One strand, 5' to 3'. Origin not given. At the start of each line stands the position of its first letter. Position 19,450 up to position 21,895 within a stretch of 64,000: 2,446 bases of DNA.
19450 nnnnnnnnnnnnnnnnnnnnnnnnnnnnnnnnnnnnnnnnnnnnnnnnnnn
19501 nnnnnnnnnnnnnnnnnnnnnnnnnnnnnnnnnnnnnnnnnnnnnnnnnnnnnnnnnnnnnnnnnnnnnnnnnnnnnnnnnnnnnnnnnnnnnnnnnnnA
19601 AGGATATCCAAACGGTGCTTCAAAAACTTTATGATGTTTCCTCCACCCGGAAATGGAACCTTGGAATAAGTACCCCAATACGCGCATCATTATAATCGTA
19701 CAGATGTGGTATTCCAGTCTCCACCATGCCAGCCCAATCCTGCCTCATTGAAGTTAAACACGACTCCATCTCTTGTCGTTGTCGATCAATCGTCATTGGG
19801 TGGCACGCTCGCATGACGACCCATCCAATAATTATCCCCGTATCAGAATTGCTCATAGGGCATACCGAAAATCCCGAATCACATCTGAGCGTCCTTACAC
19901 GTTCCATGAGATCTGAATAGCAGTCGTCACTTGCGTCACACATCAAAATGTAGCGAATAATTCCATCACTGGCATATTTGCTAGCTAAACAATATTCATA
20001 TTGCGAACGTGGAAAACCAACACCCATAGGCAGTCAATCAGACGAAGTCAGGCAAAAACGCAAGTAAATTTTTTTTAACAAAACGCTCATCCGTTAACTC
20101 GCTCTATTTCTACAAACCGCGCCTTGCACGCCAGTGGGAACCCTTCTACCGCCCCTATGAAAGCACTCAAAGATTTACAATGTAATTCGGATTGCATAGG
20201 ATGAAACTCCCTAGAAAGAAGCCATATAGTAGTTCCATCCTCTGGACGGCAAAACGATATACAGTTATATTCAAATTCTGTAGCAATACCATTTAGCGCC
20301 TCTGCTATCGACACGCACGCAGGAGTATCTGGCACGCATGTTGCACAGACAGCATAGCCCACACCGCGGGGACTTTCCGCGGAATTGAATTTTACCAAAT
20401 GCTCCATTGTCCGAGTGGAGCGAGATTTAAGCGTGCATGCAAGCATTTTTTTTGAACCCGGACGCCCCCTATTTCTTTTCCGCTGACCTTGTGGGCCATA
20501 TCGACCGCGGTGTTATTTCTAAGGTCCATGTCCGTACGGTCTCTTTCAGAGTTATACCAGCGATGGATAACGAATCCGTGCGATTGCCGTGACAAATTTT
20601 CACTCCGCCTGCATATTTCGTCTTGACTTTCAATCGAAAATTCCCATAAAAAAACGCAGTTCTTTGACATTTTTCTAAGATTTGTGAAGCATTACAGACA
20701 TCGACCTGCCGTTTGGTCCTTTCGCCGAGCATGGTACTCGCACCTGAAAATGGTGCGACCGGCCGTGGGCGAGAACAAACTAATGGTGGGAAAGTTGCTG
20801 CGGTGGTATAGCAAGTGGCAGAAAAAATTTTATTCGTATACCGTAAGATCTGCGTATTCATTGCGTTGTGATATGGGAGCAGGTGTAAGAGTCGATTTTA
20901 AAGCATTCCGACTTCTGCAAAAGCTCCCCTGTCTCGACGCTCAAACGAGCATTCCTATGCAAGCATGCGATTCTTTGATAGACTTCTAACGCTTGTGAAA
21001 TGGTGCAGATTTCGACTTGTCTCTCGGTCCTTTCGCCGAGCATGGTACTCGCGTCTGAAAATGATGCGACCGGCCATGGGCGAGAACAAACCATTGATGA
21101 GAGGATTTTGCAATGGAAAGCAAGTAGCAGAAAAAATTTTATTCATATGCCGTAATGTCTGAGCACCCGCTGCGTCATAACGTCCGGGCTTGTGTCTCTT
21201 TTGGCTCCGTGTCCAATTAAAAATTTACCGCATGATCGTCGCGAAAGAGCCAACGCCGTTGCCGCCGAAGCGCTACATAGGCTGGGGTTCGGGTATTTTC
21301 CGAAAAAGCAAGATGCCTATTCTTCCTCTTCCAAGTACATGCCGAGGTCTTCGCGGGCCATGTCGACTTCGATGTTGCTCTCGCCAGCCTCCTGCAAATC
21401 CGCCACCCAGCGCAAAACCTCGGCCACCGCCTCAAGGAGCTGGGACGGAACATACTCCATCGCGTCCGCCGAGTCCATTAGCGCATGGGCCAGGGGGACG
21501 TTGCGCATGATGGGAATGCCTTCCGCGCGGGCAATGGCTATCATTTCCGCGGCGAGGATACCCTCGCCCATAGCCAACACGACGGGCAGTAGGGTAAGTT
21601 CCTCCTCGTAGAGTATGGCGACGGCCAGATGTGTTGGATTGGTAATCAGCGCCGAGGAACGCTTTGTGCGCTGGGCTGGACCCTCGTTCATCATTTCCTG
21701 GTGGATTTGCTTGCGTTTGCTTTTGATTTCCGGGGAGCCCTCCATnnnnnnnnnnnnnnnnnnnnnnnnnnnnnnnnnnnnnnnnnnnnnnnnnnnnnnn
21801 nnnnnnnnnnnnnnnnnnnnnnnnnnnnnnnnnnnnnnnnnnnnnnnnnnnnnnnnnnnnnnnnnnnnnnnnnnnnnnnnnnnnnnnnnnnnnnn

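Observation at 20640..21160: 311-bp tandem duplication downstream of sctU with a conserved stem-loop showing a compensatory change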

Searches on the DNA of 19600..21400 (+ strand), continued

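Call 85: search_with_rna_model(model_id=R2, sources=[L101, L102], max_evalue=10)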
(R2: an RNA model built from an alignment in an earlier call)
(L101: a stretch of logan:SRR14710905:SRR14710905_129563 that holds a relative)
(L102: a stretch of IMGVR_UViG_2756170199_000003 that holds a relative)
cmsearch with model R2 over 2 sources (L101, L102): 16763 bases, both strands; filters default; matches with E-value up to 10: 0.
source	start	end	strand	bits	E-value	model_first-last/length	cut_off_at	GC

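Call 87: search_dna_similar(query=window:20560-21200:+, collection=phages, mode=distant, max_evalue=0.001, max_rows=10)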
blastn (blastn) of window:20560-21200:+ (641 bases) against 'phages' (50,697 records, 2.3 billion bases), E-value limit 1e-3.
No match.

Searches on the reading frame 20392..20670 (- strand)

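Call 19: search_protein_families(library=pfam, proteins=[window:20392-20670:-], max_evalue=1)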
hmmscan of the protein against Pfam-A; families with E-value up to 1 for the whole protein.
window:20392-20670:- (92 aa): 1 family
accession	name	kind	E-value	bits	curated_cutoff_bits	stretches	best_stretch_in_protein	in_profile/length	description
PF04417.17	DUF501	-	0.063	13.7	23.8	1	35-81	71-121/139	Protein of unknown function (DUF501)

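Call 20: search_protein_families(library=ncbifam, proteins=[window:20392-20670:-], max_evalue=1)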
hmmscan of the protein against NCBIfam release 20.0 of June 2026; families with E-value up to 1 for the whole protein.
window:20392-20670:- (92 aa): 0 families

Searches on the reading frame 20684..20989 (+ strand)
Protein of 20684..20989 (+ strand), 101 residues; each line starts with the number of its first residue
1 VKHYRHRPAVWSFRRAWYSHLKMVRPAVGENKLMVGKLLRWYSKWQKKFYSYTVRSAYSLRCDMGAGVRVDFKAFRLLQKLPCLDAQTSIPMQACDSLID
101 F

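Call 19: search_protein_families(library=pfam, proteins=[window:20684-20989:+], max_evalue=1)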
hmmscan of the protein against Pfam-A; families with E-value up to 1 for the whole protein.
window:20684-20989:+ (101 aa): 0 families

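Call 20: search_protein_families(library=ncbifam, proteins=[window:20684-20989:+], max_evalue=1)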
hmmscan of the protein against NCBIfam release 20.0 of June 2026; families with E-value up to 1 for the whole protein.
window:20684-20989:+ (101 aa): 1 family
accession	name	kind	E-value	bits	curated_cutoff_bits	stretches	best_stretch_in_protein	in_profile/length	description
NF005493.0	PRK07107.1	equivalog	0.042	12.4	585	1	42-79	266-302/502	IMP dehydrogenase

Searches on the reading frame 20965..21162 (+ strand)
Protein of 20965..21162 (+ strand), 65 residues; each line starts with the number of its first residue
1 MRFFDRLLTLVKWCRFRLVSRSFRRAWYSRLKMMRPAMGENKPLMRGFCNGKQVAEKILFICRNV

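Call 19: search_protein_families(library=pfam, proteins=[window:20965-21162:+], max_evalue=1)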
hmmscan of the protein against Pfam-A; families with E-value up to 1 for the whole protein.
window:20965-21162:+ (65 aa): 2 families
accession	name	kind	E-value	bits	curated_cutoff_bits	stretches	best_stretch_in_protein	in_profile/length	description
PF00646.38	F-box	-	0.05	14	20.5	1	10-29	18-37/43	F-box domain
PF20078.4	DUF6473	-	0.092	12.4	27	1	11-45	152-186/274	Domain of unknown function (DUF6473)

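Call 20: search_protein_families(library=ncbifam, proteins=[window:20965-21162:+], max_evalue=1)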
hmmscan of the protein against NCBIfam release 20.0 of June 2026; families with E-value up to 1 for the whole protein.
window:20965-21162:+ (65 aa): 0 families

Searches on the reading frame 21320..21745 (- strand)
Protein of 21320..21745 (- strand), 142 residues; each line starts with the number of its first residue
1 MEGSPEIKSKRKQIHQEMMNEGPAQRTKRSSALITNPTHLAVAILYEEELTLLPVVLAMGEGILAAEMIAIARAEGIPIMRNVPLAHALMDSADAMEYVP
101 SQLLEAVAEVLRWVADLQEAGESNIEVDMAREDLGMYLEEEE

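Call 45: find_related_loci(query=window:21320-21745:-, collection=metagenome_contigs, flank=5000)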
Query window:21320-21745:- (142 aa) in metagenome_contigs; peptide patterns used: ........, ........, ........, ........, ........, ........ (x = any residue, [..] = any of these).
372 stretches matched a pattern; 209 encode a relative of the query (tblastn E <= 1e-3); the best 80 are kept; 80 distinct loci.
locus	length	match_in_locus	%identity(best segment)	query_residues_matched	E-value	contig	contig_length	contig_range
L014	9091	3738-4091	57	2-119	1e-42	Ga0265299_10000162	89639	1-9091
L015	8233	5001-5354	55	2-119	3e-42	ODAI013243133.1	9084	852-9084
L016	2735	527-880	54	1-118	3e-41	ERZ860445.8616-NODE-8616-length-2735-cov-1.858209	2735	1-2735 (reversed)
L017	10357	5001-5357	54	1-119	3e-41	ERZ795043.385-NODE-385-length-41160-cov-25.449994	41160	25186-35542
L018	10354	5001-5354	55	1-118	3e-41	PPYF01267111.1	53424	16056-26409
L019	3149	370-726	54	1-119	8e-41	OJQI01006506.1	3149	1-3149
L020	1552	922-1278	54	1-119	2e-41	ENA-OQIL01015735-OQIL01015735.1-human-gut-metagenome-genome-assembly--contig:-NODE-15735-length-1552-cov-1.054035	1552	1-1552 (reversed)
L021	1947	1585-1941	54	1-119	4e-41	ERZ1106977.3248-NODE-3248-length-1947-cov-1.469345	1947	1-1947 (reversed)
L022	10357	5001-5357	54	1-119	2e-40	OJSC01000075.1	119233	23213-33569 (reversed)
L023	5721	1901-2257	55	1-119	9e-41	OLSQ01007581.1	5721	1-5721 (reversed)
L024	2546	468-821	54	1-118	8e-41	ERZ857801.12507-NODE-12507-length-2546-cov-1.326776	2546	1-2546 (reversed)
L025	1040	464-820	54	1-119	6e-43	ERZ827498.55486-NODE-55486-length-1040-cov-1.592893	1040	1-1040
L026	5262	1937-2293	54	1-119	1e-40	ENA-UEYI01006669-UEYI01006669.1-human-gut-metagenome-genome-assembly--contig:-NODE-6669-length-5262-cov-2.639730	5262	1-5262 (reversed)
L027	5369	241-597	54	1-119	1e-40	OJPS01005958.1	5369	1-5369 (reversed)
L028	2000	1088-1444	54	1-119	9e-41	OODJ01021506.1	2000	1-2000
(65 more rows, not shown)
